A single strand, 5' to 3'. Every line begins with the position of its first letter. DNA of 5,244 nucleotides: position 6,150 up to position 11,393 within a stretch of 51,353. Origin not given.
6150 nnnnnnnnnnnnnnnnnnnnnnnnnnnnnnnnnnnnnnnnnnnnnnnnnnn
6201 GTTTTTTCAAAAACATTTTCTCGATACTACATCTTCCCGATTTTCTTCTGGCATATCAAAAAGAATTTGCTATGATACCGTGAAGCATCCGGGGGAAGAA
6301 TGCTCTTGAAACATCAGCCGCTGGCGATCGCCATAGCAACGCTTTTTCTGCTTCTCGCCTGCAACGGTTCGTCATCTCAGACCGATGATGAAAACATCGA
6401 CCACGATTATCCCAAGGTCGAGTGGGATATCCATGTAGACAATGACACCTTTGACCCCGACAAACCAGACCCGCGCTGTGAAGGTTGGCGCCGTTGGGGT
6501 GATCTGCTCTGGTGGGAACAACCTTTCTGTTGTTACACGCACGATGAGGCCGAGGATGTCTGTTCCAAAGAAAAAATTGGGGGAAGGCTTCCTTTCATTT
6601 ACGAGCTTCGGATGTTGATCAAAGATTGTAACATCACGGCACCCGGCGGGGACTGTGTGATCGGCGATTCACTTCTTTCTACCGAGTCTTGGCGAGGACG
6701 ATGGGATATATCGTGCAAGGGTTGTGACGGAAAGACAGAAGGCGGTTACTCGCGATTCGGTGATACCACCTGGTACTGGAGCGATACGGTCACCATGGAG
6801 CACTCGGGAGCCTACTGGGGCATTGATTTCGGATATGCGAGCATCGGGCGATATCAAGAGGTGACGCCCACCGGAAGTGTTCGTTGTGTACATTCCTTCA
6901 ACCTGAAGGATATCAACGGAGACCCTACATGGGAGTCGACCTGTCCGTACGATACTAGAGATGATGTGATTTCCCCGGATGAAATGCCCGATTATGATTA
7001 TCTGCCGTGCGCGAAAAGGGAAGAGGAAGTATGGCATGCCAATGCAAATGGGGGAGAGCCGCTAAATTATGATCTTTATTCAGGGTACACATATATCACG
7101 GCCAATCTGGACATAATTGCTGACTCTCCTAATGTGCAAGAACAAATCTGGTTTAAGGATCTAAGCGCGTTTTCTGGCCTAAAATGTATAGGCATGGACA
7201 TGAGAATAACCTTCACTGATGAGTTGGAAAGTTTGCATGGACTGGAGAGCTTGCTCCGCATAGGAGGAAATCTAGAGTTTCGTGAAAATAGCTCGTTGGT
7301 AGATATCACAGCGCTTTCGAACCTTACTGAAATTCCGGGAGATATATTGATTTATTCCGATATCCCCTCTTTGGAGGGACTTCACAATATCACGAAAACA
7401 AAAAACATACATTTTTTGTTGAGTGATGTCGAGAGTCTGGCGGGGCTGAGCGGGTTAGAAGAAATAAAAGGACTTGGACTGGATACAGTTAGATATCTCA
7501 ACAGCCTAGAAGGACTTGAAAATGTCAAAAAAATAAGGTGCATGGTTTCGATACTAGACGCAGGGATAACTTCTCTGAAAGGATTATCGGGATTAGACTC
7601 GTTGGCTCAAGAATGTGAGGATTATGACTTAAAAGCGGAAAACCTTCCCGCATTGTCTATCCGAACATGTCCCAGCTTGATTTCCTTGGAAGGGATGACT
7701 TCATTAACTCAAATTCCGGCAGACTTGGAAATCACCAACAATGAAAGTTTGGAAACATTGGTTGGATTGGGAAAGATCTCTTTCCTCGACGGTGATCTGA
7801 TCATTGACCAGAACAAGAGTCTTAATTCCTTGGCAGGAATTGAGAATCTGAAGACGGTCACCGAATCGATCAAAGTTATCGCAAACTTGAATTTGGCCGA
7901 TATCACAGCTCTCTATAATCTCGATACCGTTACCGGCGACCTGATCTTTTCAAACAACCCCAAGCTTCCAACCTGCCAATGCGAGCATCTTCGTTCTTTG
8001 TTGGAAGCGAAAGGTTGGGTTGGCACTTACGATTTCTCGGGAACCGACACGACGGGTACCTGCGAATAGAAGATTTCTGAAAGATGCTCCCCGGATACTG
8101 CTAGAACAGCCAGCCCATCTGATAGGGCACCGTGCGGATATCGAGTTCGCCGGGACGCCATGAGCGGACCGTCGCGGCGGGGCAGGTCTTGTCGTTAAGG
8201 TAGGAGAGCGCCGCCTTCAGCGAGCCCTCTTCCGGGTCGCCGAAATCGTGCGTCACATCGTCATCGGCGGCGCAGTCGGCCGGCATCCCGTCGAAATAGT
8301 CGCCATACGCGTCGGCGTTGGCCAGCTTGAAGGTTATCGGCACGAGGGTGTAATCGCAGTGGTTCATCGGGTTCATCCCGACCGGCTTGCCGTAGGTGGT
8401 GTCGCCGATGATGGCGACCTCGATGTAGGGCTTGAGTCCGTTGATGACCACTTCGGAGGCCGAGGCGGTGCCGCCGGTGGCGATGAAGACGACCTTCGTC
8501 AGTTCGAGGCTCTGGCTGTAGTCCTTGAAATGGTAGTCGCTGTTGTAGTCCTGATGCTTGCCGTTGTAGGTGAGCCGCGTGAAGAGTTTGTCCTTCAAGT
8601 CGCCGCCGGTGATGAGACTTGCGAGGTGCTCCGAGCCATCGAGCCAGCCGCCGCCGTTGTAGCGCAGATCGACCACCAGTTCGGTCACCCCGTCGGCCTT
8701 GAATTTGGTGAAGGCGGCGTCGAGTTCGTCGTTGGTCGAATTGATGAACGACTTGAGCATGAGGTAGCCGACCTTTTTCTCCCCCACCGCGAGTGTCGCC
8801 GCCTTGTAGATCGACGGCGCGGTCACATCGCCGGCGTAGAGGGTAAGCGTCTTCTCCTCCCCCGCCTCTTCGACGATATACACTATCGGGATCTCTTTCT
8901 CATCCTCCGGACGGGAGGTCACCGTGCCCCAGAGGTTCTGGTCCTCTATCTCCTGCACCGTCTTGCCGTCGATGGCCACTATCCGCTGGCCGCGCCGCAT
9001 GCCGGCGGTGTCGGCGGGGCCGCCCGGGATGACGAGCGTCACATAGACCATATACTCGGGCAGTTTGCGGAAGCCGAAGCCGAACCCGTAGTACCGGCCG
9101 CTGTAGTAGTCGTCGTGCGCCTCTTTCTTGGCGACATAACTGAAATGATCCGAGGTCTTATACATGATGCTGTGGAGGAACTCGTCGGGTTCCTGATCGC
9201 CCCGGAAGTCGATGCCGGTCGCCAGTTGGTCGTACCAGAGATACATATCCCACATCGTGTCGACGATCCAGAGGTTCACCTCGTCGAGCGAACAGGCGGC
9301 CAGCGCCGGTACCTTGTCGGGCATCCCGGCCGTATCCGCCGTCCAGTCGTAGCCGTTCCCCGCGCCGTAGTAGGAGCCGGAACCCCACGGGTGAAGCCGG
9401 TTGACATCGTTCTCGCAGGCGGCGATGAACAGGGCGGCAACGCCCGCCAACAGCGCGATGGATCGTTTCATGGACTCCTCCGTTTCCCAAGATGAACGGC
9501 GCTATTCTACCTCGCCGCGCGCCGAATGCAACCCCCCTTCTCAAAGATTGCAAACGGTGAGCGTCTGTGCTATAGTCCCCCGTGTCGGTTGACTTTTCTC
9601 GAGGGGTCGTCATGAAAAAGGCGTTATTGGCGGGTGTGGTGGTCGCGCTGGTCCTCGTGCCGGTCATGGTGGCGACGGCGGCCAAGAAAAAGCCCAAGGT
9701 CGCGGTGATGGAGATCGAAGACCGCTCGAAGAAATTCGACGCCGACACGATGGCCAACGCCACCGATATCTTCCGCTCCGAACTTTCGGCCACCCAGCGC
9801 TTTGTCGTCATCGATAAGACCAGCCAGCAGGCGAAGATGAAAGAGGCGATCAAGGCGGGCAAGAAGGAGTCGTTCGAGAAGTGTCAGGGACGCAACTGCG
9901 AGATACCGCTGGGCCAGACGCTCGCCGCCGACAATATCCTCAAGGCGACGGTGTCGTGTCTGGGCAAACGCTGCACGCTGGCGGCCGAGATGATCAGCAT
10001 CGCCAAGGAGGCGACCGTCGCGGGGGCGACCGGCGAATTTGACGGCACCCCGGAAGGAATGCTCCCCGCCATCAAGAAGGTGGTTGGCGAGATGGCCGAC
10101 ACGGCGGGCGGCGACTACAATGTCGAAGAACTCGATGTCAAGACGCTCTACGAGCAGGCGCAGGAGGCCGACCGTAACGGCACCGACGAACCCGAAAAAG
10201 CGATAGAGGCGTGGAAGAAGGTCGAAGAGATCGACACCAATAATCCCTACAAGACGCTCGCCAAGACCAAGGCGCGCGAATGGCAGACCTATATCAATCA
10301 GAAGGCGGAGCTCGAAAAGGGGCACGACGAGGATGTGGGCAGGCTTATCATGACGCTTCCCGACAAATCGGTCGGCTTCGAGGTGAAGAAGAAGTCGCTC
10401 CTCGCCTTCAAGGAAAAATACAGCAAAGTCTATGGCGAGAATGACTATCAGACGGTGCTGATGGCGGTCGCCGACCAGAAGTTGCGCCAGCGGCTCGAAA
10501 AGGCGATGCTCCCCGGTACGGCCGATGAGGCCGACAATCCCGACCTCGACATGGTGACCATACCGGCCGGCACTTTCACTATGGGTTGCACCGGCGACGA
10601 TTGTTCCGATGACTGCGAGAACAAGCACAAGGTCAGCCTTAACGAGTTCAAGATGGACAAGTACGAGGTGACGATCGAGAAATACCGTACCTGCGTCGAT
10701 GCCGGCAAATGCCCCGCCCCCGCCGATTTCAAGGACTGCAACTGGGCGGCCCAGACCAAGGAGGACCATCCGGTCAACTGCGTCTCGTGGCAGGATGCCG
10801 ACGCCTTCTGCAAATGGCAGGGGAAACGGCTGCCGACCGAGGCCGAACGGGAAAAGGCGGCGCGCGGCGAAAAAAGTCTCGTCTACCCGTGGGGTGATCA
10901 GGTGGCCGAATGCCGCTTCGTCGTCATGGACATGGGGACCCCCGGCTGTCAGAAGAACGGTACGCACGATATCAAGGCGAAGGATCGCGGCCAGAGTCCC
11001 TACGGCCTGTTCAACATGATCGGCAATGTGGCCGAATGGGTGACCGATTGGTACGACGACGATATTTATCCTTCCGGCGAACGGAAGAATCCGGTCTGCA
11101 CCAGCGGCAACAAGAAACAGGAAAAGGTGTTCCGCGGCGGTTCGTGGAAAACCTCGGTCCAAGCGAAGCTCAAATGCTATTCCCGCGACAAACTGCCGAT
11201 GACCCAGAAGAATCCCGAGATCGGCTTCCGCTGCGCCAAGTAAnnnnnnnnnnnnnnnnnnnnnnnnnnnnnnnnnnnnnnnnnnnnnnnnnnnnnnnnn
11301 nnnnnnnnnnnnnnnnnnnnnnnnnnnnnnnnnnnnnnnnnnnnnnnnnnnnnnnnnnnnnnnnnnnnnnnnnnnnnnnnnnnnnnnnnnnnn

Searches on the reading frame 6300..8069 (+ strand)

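Call 42: search_protein_families(library=pfam, proteins=[window:6300-8069:+], max_evalue=0.0001)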
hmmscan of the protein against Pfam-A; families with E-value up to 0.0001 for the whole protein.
window:6300-8069:+ (589 aa): 2 families
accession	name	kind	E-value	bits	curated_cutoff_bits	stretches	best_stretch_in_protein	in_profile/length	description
PF01030.30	Recep_L_domain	-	5.7e-10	39.7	21.8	0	496-567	5-78/112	Receptor L domain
PF23952.1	LRR_EndoS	-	9.4e-05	23.1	27.9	0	375-460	33-108/116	Endo-beta-N-acetylglucosaminidase EndoS LRR domain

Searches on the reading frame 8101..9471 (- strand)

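Call 42: search_protein_families(library=pfam, proteins=[window:8101-9471:-], max_evalue=0.0001)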
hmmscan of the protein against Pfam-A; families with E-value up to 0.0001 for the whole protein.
window:8101-9471:- (456 aa): 4 families
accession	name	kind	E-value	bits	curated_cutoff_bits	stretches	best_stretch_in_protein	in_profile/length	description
PF03572.23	Peptidase_S41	-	2.3e-22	79.8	24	1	233-377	1-139/165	Peptidase family S41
PF18294.6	Pept_S41_N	-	2.1e-13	50.4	25.9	1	64-112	1-49/49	Peptidase S41 N-terminal domain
PF17820.7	PDZ_6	-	3.9e-10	39.8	27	1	143-177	1-35/54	PDZ domain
PF00595.29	PDZ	-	6.1e-05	23.8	23.2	0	140-177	25-62/81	PDZ domain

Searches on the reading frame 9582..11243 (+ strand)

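Call 42: search_protein_families(library=pfam, proteins=[window:9582-11243:+], max_evalue=0.0001)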
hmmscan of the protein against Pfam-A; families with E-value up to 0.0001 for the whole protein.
window:9582-11243:+ (553 aa): 1 family
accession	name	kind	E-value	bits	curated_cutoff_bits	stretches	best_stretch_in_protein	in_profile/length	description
PF03781.23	FGE-sulfatase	-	5.1e-54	184.1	23.3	1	323-553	4-255/255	Sulfatase-modifying factor enzyme 1-like domain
